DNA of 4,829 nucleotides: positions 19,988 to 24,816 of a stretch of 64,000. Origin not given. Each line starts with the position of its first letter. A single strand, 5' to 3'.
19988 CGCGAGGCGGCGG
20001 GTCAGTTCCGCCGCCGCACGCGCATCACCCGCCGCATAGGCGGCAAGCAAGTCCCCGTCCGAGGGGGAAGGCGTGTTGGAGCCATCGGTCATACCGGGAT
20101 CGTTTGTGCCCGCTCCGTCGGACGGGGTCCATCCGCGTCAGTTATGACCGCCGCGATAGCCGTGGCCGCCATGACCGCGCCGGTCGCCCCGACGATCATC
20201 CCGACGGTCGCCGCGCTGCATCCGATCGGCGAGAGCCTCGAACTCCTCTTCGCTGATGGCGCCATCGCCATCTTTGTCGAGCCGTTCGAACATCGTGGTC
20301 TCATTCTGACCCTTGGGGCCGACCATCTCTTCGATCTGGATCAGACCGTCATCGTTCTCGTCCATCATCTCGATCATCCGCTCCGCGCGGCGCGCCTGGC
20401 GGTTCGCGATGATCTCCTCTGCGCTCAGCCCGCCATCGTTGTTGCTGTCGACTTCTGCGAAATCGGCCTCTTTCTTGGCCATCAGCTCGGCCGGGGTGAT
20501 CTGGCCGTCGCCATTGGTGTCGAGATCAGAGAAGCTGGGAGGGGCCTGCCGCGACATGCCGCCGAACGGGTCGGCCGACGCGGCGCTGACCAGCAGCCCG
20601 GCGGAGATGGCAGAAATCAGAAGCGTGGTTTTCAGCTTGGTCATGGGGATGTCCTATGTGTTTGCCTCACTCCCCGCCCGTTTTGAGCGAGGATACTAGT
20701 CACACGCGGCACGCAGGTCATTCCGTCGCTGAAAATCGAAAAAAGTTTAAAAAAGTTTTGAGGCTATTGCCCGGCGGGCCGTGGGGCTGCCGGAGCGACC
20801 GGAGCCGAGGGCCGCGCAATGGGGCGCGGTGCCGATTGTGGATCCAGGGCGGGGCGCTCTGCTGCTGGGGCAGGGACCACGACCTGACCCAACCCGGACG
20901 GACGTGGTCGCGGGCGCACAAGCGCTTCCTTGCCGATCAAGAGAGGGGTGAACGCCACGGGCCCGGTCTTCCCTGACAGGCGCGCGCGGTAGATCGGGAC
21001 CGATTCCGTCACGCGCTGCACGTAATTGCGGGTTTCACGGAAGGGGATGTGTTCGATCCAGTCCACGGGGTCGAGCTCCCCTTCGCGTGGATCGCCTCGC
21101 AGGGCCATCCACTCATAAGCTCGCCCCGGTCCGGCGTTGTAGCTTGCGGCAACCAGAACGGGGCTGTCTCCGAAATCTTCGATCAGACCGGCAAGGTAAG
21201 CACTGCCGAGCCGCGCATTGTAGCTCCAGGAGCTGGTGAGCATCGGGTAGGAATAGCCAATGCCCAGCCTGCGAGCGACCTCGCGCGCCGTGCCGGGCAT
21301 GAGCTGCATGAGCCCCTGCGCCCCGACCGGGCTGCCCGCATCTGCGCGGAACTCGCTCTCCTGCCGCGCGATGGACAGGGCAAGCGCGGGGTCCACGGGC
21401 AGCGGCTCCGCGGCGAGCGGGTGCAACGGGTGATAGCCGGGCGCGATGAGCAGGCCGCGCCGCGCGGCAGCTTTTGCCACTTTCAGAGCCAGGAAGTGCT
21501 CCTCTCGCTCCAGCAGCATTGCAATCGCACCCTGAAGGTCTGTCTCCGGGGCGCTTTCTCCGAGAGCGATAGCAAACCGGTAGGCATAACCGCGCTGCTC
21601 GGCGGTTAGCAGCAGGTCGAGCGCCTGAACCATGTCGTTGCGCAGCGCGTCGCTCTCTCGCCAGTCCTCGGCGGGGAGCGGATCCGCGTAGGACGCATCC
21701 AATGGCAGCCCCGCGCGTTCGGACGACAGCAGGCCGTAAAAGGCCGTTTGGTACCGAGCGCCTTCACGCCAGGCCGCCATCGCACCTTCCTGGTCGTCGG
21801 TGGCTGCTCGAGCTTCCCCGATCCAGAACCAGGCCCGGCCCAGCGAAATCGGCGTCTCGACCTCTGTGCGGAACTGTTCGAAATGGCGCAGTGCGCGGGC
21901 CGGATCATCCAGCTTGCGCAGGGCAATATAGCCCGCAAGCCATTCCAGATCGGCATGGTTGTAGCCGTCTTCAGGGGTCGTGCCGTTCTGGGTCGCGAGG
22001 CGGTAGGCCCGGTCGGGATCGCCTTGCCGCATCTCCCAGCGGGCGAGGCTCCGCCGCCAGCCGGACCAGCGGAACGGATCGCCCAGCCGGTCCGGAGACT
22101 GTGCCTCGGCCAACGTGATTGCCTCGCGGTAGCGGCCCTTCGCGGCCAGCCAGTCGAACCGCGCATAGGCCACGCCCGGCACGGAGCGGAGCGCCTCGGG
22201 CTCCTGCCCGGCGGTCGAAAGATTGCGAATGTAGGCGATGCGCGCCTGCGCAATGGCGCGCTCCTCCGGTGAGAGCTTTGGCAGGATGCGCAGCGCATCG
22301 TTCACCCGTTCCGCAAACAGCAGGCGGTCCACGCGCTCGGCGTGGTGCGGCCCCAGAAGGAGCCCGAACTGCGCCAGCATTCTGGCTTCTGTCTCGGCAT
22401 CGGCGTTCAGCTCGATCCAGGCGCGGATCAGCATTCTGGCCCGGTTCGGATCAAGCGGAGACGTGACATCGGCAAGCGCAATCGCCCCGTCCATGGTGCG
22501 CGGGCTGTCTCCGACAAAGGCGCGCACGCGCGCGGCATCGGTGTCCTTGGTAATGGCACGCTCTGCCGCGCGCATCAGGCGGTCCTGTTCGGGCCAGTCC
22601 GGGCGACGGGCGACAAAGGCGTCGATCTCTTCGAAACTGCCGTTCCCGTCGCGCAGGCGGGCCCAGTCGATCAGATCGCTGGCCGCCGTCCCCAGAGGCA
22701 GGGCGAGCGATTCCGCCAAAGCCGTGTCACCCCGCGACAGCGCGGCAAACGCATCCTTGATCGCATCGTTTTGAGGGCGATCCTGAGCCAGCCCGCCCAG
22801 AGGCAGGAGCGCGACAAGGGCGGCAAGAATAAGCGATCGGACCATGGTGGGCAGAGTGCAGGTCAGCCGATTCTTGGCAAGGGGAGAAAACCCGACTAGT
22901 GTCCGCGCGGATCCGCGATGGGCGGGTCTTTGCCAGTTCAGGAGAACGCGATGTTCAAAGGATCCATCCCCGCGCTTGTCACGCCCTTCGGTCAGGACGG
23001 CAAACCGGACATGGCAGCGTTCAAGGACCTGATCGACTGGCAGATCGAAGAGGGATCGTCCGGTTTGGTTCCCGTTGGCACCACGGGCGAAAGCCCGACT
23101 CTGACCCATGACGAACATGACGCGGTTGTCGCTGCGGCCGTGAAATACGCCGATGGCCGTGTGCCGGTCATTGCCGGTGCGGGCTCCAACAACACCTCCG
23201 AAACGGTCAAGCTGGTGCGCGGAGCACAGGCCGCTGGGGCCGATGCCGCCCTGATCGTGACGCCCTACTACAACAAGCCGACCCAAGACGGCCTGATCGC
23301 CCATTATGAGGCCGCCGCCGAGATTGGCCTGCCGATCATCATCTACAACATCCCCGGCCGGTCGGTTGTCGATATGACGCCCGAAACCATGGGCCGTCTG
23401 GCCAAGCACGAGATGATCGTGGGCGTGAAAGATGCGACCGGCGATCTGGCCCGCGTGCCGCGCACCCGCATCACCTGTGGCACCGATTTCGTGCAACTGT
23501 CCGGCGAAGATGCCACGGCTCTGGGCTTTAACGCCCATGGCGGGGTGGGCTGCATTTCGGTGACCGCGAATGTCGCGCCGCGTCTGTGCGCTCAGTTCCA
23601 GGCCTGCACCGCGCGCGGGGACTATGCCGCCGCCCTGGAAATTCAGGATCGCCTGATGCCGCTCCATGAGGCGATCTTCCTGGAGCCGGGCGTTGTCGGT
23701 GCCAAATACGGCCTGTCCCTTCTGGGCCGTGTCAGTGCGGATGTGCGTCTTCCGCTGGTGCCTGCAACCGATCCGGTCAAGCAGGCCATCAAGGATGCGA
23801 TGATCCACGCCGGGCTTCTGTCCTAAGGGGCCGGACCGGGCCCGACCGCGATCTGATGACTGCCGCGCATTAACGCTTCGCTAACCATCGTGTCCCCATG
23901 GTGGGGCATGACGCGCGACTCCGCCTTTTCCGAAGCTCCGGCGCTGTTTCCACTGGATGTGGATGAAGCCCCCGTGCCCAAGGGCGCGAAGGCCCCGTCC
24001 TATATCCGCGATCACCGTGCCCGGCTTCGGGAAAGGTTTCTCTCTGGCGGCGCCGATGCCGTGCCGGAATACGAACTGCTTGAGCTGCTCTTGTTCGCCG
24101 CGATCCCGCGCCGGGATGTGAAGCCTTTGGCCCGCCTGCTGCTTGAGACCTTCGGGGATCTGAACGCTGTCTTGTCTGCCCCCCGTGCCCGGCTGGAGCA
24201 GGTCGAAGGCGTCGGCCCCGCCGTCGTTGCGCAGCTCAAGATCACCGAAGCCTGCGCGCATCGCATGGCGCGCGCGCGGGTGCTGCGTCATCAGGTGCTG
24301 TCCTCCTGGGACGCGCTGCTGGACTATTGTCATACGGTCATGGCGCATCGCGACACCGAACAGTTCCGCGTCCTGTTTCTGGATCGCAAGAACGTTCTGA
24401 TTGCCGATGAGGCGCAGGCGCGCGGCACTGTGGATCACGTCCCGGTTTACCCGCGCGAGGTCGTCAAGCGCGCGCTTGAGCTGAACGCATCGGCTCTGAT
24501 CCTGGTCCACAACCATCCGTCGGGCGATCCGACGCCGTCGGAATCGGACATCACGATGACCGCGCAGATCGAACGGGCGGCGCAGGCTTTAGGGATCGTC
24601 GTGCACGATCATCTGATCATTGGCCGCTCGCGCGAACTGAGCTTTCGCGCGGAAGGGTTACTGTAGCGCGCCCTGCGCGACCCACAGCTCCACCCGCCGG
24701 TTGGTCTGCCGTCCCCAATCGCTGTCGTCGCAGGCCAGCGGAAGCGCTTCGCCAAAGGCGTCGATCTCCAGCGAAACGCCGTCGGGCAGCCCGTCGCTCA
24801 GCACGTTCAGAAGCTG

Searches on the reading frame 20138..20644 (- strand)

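Call 60: search_protein_families(library=ncbifam, proteins=[window:20138-20644:-], max_evalue=1e-8)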
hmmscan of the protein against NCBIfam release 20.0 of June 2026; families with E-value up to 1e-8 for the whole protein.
window:20138-20644:- (168 aa): 2 families
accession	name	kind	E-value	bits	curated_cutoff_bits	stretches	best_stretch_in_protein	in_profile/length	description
NF041410.1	XopAW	subfamily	4.1e-16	59.5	120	1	61-140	68-163/235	XopAW family type III secretion system calcium-binding effector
NF053806.1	lanmdlnLanM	equivalog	5.6e-09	36.1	135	0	83-137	22-72/132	lanmodulin LanM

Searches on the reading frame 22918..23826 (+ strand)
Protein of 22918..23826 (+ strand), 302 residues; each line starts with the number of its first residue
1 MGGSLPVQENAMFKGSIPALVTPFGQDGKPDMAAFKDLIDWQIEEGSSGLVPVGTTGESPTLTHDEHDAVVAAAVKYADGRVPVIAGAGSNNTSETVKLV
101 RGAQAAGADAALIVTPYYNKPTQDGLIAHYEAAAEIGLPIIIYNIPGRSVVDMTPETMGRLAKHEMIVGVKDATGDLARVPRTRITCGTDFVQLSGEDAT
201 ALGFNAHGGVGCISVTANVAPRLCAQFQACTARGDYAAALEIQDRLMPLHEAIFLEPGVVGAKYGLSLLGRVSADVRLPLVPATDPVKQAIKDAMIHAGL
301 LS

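Call 60: search_protein_families(library=ncbifam, proteins=[window:22918-23826:+], max_evalue=1e-8)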
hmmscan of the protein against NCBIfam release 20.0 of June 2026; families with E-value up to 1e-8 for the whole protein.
window:22918-23826:+ (302 aa): 7 families
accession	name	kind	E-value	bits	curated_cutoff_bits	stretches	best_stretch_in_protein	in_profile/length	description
TIGR00674.1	dapA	equivalog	5.8e-94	314.1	206.15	1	15-295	1-283/286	4-hydroxy-tetrahydrodipicolinate synthase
TIGR02313.1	HpaI-NOT-DapA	exception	1e-70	237.9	396.7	1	13-301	1-292/294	2,4-dihydroxyhept-2-ene-1,7-dioic acid aldolase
NF002958.0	PRK03620.1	subfamily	4.8e-44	150.4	278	1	12-288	10-289/307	5-dehydro-4-deoxyglucarate dehydratase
TIGR03249.1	KdgD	equivalog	1.6e-36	126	373.95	1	15-287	11-287/299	5-dehydro-4-deoxyglucarate dehydratase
NF003164.0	PRK04147.1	equivalog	1.8e-36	126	281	1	13-293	4-285/294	N-acetylneuraminate lyase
TIGR00683.1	nanA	equivalog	5.9e-32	111.1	382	1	14-283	2-273/293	N-acetylneuraminate lyase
NF040954.1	Arch_KDGaldase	equivalog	2.7e-22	79.4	390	1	19-266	6-247/288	bifunctional 2-dehydro-3-deoxy-phosphogluconate/2-dehydro-3-deoxy-6-phosphogalactonate aldolase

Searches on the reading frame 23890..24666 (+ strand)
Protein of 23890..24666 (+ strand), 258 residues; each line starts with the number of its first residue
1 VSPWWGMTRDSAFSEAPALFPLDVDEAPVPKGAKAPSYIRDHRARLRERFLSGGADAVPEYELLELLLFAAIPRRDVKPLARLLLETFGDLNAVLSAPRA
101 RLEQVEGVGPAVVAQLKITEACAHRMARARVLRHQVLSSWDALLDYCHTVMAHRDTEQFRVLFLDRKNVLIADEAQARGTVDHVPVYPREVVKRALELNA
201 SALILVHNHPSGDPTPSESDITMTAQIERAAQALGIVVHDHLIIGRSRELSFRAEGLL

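Call 60: search_protein_families(library=ncbifam, proteins=[window:23890-24666:+], max_evalue=1e-8)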
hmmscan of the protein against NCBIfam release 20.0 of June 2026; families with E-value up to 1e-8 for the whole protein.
window:23890-24666:+ (258 aa): 2 families
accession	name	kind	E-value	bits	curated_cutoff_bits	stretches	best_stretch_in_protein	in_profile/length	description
TIGR00608.1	radc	subfamily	5.9e-79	264.8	133.85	1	45-258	1-218/218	RadC family protein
NF000642.1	PRK00024.1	equivalog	2.3e-71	239.8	180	1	47-257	1-211/212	RadC family protein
